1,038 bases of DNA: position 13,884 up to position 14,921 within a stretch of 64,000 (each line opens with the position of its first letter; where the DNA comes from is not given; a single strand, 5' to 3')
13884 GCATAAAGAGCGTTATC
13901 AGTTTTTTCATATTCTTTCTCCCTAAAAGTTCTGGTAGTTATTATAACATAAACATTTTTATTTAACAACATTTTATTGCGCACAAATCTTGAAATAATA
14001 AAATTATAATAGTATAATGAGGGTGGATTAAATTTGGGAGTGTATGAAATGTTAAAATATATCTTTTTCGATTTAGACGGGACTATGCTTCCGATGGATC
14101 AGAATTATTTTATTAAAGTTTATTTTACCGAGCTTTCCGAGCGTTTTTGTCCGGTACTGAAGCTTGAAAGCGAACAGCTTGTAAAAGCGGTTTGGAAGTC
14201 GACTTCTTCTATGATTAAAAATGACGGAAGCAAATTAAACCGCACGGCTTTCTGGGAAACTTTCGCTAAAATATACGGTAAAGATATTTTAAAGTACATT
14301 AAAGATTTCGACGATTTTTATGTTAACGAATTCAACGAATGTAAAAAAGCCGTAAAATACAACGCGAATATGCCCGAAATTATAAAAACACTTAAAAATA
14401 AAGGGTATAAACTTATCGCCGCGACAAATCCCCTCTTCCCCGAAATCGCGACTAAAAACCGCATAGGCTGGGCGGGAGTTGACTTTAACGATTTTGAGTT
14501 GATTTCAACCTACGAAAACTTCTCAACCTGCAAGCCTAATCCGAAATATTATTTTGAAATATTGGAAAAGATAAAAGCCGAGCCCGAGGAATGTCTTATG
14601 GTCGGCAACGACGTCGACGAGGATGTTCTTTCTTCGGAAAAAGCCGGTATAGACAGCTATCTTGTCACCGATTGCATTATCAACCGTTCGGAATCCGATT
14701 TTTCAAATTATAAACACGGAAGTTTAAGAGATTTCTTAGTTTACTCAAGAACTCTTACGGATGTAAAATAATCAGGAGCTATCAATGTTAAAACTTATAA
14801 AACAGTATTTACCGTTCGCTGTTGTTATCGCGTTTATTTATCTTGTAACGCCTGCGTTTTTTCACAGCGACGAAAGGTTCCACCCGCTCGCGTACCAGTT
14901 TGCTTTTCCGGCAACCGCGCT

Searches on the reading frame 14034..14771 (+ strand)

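Call 12: search_protein_families(library=pfam, proteins=[window:14034-14771:+], max_evalue=0.001)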
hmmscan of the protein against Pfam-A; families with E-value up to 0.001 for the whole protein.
window:14034-14771:+ (245 aa): 3 families
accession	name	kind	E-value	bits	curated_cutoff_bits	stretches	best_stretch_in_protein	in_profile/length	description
PF13419.12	HAD_2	-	5.3e-19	69.4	23.8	1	10-210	1-177/178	Haloacid dehalogenase-like hydrolase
PF00702.32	Hydrolase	-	1.7e-14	55.1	26.4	1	8-205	2-191/191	haloacid dehalogenase-like hydrolase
PF13242.12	Hydrolase_like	-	3.4e-09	36.9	22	1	167-213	4-50/75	HAD-hyrolase-like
